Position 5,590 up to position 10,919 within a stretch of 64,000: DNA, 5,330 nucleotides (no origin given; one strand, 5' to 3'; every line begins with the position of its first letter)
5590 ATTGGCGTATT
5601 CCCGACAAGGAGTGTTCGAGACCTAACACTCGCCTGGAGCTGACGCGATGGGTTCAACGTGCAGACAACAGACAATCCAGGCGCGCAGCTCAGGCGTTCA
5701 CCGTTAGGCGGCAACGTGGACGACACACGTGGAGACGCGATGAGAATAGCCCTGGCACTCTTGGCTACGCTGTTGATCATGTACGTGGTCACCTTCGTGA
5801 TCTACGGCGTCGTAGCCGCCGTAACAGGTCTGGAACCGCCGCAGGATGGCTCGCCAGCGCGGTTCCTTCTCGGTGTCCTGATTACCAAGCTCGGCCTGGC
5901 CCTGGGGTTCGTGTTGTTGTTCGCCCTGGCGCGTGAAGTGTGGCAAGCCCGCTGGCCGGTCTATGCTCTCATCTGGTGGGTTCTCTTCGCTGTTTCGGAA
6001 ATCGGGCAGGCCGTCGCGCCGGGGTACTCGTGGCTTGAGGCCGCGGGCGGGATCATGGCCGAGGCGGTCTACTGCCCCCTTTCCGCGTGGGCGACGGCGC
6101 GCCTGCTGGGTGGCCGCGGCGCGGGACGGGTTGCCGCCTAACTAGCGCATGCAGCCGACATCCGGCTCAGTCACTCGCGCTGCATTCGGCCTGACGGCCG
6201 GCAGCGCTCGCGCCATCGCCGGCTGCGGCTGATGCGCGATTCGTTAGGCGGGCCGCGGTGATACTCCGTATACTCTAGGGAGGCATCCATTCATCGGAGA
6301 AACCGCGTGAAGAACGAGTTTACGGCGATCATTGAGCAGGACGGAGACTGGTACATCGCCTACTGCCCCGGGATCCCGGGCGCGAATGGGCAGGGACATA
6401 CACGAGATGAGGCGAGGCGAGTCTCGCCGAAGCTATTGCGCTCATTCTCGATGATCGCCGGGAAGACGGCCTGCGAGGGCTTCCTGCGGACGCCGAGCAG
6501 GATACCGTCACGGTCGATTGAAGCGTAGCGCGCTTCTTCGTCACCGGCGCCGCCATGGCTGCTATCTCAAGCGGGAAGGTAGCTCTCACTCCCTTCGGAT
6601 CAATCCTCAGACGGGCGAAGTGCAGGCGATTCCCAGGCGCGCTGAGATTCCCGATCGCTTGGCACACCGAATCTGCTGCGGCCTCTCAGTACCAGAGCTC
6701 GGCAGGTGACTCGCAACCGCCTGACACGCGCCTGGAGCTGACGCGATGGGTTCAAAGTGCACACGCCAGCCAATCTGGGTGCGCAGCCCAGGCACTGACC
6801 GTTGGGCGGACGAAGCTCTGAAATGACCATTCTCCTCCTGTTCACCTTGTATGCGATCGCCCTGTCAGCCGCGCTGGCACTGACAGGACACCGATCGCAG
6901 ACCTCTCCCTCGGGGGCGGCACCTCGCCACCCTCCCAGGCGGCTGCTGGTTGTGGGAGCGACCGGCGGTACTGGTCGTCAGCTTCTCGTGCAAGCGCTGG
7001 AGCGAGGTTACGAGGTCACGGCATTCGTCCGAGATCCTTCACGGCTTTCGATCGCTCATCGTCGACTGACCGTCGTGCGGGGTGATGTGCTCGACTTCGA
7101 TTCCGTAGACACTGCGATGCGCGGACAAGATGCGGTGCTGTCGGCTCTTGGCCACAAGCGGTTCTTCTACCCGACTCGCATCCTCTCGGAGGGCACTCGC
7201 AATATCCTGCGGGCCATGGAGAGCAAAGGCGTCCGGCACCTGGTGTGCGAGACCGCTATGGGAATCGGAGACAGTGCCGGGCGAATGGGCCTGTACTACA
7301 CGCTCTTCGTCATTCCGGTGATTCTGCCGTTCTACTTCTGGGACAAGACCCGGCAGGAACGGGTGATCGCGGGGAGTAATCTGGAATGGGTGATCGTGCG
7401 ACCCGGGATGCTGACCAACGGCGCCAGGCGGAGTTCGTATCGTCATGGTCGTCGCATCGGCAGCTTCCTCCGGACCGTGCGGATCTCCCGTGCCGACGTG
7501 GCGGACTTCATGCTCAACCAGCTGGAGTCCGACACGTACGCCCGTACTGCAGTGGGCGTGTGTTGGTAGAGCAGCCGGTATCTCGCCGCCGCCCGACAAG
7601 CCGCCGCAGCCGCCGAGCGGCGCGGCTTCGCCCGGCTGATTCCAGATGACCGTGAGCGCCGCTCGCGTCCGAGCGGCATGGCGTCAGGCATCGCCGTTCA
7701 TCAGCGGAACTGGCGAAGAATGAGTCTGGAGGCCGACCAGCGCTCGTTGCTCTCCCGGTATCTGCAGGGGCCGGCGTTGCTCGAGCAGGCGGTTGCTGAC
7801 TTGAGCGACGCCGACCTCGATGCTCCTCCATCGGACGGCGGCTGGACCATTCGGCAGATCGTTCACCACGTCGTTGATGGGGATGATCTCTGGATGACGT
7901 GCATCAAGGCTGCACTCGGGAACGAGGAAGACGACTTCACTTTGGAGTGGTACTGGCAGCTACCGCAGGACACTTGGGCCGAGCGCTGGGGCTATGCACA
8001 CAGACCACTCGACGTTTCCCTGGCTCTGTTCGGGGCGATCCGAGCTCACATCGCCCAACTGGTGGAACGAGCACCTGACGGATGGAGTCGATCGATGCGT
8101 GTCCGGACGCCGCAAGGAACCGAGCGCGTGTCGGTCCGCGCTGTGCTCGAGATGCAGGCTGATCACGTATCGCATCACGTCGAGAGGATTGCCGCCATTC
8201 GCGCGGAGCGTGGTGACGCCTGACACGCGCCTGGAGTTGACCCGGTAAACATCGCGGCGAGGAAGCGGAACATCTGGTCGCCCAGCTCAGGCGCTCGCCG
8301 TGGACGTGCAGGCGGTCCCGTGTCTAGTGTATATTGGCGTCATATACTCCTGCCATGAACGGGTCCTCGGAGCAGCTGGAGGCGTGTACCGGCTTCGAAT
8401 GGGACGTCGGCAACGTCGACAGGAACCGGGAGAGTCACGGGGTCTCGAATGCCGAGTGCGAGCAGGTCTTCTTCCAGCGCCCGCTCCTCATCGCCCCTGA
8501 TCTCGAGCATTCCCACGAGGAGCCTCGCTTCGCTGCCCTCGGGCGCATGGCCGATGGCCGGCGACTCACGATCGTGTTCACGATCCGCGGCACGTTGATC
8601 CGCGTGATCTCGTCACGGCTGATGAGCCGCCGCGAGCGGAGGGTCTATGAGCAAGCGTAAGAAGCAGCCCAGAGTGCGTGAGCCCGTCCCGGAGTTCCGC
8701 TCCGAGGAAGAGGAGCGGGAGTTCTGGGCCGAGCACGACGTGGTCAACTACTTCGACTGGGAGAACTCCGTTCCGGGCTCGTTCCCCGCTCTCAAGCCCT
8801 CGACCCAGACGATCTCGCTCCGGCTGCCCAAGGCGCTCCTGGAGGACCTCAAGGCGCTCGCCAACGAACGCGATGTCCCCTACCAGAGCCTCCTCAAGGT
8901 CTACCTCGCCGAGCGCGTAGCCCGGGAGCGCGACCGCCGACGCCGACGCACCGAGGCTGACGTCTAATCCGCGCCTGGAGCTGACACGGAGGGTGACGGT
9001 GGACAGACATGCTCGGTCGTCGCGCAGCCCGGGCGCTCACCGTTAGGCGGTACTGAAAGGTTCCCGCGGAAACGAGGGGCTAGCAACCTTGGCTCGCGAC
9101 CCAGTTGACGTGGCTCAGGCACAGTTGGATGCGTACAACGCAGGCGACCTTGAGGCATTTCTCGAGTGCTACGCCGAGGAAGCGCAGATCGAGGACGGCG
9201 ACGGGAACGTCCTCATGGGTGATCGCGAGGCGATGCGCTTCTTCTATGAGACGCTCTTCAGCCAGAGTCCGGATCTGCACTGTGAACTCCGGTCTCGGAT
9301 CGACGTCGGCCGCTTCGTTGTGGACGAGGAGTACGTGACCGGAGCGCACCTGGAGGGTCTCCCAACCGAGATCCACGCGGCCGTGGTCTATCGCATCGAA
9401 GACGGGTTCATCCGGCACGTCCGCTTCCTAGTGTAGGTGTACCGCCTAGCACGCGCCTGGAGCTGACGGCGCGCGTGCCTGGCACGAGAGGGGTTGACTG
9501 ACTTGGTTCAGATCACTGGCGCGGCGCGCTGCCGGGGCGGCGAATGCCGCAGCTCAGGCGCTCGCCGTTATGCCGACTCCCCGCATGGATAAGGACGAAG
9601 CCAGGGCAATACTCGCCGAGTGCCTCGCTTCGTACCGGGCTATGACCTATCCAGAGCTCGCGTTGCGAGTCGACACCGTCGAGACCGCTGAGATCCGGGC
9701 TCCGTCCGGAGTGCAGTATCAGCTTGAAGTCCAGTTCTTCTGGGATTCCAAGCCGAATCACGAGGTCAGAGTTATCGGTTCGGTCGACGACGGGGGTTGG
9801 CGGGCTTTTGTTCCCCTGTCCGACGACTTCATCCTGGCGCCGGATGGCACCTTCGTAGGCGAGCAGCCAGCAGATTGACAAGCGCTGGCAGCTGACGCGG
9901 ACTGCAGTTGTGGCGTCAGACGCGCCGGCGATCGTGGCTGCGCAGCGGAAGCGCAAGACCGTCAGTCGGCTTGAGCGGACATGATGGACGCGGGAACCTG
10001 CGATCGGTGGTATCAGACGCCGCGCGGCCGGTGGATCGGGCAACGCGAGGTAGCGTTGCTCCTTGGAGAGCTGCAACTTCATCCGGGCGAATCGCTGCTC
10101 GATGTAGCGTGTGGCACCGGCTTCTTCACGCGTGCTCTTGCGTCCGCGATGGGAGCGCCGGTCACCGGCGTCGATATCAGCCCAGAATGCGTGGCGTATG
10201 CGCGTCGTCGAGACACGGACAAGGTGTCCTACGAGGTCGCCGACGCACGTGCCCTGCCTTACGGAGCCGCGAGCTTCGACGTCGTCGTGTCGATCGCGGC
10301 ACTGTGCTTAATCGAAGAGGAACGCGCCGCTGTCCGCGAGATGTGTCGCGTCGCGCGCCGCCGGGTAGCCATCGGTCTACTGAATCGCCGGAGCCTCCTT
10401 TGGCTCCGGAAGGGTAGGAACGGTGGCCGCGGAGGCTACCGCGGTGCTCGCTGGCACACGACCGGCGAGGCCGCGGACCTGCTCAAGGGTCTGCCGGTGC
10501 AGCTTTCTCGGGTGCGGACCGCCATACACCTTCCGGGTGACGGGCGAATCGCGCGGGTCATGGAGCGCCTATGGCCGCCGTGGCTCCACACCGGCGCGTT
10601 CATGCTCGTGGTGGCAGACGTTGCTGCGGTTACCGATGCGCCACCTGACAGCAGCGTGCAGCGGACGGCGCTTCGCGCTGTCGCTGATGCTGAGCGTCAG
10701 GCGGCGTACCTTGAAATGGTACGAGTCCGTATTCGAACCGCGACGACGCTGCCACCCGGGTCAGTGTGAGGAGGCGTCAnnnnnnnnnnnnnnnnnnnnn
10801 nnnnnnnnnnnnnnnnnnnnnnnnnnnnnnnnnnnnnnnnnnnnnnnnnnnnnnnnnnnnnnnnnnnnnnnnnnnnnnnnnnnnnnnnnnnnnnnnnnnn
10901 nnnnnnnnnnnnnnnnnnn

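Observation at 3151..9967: Chromosomal integron: co-oriented intI plus an array of at least eight attC-bounded cassettes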

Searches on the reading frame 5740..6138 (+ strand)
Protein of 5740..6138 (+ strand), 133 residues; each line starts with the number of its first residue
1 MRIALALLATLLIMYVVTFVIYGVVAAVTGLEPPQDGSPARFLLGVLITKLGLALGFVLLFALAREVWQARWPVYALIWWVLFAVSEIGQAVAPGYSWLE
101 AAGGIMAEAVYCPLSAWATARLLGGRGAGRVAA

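Call 16: search_protein_families(library=pfam, proteins=[window:5740-6138:+], max_evalue=0.01)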
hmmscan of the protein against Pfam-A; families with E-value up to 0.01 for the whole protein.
seq(133 aa): 0 families

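Call 53: search_protein_families(library=ncbifam, proteins=[window:5740-6138:+], max_evalue=0.01)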
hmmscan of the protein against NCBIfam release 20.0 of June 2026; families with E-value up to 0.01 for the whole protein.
seq(133 aa): 0 families

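Call 67: search_protein_families(library=padloc, proteins=[window:5740-6138:+], max_evalue=0.001)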
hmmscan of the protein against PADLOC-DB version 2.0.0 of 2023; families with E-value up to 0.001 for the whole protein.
seq(133 aa): 0 families

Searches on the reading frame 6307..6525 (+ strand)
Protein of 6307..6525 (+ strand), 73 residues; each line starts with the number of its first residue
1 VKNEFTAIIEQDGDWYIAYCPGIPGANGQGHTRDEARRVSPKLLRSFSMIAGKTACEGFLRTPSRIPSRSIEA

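Call 71: search_protein_families(library=pfam, proteins=[window:6307-6525:+], max_evalue=0.05)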
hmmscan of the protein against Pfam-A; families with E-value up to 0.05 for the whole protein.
window:6307-6525:+ (73 aa): 0 families

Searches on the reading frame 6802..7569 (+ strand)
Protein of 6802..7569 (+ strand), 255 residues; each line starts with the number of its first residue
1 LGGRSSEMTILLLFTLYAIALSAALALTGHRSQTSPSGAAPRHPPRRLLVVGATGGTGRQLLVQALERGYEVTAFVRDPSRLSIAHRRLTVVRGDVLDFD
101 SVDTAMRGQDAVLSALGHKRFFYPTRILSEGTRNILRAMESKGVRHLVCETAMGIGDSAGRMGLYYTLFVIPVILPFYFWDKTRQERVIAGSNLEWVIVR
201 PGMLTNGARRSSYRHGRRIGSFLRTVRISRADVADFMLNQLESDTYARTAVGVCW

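Call 16: search_protein_families(library=pfam, proteins=[window:6802-7569:+], max_evalue=0.01)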
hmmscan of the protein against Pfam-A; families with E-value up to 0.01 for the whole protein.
window:6802-7569:+ (255 aa): 4 families
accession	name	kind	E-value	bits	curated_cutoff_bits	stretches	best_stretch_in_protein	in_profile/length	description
PF13460.12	NAD_binding_10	-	2.1e-49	168.3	27.2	1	52-243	1-183/184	NAD(P)H-binding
PF05368.20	NmrA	-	1e-10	42.1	27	1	47-149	4-104/298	NmrA-like family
PF01370.27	Epimerase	-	3.7e-10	40.1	20.9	1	49-158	2-122/240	NAD dependent epimerase/dehydratase family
PF01073.25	3Beta_HSD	-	1.5e-05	24.6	22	1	49-154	1-118/280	3-beta hydroxysteroid dehydrogenase/isomerase family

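Call 67: search_protein_families(library=padloc, proteins=[window:6802-7569:+], max_evalue=0.001)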
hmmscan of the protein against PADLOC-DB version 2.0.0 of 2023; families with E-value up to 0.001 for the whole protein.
window:6802-7569:+ (255 aa): 0 families

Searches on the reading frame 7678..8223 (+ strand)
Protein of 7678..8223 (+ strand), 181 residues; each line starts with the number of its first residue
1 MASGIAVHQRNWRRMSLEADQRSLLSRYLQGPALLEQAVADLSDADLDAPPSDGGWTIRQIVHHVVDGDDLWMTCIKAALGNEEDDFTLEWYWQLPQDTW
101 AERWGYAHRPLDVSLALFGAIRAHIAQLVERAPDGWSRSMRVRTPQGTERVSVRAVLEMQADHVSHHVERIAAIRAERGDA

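Call 16: search_protein_families(library=pfam, proteins=[window:7678-8223:+], max_evalue=0.01)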
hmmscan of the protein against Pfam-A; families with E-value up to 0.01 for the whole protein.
window:7678-8223:+ (181 aa): 4 families
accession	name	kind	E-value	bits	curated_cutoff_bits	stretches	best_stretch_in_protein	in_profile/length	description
PF12867.12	DinB_2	-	3.9e-17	63.3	24.8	1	30-169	4-126/128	DinB superfamily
PF05163.17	DinB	-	1e-08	35.8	23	1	33-167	17-134/165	DinB family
PF11716.13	MDMPI_N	-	2.2e-07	32.1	24.2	1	35-168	8-137/140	Mycothiol maleylpyruvate isomerase N-terminal domain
PF04978.18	MST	-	9.3e-07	29.9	27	1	34-176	12-145/149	Mycothiol-S-transferase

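Call 67: search_protein_families(library=padloc, proteins=[window:7678-8223:+], max_evalue=0.001)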
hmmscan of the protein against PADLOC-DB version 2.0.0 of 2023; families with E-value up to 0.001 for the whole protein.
window:7678-8223:+ (181 aa): 0 families

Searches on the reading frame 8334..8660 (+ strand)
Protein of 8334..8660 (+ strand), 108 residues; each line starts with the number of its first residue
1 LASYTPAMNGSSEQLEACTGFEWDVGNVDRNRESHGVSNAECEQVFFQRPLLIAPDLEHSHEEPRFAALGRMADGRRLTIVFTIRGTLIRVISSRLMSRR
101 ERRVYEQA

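Call 16: search_protein_families(library=pfam, proteins=[window:8334-8660:+], max_evalue=0.01)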
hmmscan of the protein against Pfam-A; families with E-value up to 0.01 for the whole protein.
window:8334-8660:+ (108 aa): 1 family
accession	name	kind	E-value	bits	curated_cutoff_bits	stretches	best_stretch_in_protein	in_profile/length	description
PF04365.19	BrnT_toxin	-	5.6e-23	81.5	34.5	1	23-101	1-77/77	Ribonuclease toxin, BrnT, of type II toxin-antitoxin system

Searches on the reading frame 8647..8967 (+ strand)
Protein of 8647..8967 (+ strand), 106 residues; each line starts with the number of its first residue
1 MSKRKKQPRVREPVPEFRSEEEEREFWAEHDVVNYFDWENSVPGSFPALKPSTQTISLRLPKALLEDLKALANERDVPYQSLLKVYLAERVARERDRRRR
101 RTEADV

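Call 16: search_protein_families(library=pfam, proteins=[window:8647-8967:+], max_evalue=0.01)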
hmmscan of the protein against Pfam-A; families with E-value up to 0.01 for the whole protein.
window:8647-8967:+ (106 aa): 3 families
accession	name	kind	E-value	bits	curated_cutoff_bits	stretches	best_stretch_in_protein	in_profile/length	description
PF12441.14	CopG_antitoxin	-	1.7e-30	106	28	1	13-89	2-78/79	CopG antitoxin of type II toxin-antitoxin system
PF23807.1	RHH_10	-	0.0021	18.7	27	1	50-101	20-71/84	Ribbon-helix-helix protein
PF20306.3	Sp-DndD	-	0.0036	17.8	27.2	1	65-102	3-40/51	Small protein found in certain Dnd DNA modification systems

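Call 57: find_encoding_contigs(protein=window:8647-8967:+, flank=3000, max_places=4)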
Protein window:8647-8967:+ (106 aa): no gene with exactly this product is on record in the collection.

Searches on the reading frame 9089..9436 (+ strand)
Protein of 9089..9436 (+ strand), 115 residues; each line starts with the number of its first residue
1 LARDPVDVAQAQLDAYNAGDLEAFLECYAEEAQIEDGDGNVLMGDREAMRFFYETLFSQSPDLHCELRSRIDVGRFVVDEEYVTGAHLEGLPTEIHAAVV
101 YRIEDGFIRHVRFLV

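Call 17: search_protein_families(library=pfam, proteins=[window:9089-9436:+], max_evalue=0.01)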
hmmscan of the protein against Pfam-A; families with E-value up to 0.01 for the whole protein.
window:9089-9436:+ (115 aa): 3 families
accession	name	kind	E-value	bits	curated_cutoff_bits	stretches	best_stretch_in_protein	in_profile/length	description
PF12680.13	SnoaL_2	-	2.1e-16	60.8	27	1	10-110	2-101/102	SnoaL-like domain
PF07366.18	SnoaL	-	8.4e-09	35.8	28.4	1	7-112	2-114/126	SnoaL-like polyketide cyclase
PF13474.12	SnoaL_3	-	0.0026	18.5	22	1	9-70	5-66/121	SnoaL-like domain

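Call 67: search_protein_families(library=padloc, proteins=[window:9089-9436:+], max_evalue=0.001)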
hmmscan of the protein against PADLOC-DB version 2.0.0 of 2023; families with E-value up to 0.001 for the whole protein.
window:9089-9436:+ (115 aa): 0 families

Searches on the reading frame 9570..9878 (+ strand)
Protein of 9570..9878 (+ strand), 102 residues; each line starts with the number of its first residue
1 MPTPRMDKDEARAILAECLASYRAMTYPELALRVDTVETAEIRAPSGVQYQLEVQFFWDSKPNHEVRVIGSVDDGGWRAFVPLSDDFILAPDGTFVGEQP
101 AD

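Call 17: search_protein_families(library=pfam, proteins=[window:9570-9878:+], max_evalue=0.01)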
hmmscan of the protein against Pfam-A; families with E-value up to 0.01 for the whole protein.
window:9570-9878:+ (102 aa): 0 families

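Call 53: search_protein_families(library=ncbifam, proteins=[window:9570-9878:+], max_evalue=0.01)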
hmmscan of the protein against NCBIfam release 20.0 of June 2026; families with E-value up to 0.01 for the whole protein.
window:9570-9878:+ (102 aa): 0 families

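Call 67: search_protein_families(library=padloc, proteins=[window:9570-9878:+], max_evalue=0.001)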
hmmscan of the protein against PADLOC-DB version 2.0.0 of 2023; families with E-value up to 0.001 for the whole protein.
window:9570-9878:+ (102 aa): 0 families

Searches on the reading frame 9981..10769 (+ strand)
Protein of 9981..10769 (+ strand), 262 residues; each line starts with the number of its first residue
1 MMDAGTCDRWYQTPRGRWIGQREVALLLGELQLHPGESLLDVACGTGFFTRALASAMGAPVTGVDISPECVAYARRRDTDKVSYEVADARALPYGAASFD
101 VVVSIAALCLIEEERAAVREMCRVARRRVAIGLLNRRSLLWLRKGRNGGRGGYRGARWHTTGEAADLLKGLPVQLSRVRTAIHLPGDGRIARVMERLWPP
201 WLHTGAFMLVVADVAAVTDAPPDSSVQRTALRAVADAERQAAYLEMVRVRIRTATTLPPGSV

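Call 17: search_protein_families(library=pfam, proteins=[window:9981-10769:+], max_evalue=0.01)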
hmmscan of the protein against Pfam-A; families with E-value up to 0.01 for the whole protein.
window:9981-10769:+ (262 aa): 13 families
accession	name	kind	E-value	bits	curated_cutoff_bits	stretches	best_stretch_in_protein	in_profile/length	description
PF08241.18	Methyltransf_11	-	1.4e-21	77.4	21.2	1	40-127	1-89/95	Methyltransferase domain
PF13649.12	Methyltransf_25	-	4.5e-21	75.8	27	1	40-126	2-94/97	Methyltransferase domain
PF13847.12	Methyltransf_31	-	4.6e-18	65.7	27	1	34-128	2-104/145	Methyltransferase domain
PF08242.18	Methyltransf_12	-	9.6e-11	42.7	30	1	40-125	1-92/98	Methyltransferase domain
PF13489.12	Methyltransf_23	-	2.5e-09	37.5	27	1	25-123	14-106/164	Methyltransferase domain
PF02353.26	CMAS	-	3.6e-08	33.5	27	1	23-112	50-141/273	Mycolic acid cyclopropane synthetase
PF01209.24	Ubie_methyltran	-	1.5e-07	31.4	20.1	1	34-126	46-144/233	ubiE/COQ5 methyltransferase family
PF07021.18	MetW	-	6e-06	26.5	21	1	33-129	11-106/193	Methionine biosynthesis protein MetW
PF01135.25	PCMT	-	0.00015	22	20.3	1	24-106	62-150/210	Protein-L-isoaspartate(D-aspartate) O-methyltransferase (PCMT)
PF01728.25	FtsJ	-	0.00021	21.7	24.1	1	33-93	19-79/181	FtsJ-like methyltransferase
PF05175.20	MTS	-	0.00033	20.8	23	1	25-104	21-104/170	Methyltransferase small domain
PF05401.17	NodS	-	0.00059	20.2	24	1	37-123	45-134/201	Nodulation protein S (NodS)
PF13679.12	Methyltransf_32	-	0.0062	16.9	27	1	35-79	25-74/143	Methyltransferase domain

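Call 67: search_protein_families(library=padloc, proteins=[window:9981-10769:+], max_evalue=0.001)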
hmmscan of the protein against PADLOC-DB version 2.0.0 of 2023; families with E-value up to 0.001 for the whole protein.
window:9981-10769:+ (262 aa): 1 family
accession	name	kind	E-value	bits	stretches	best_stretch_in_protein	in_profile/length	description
PDLC04134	mad2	-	1.5e-18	64.9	1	14-123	269-384/492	mads_2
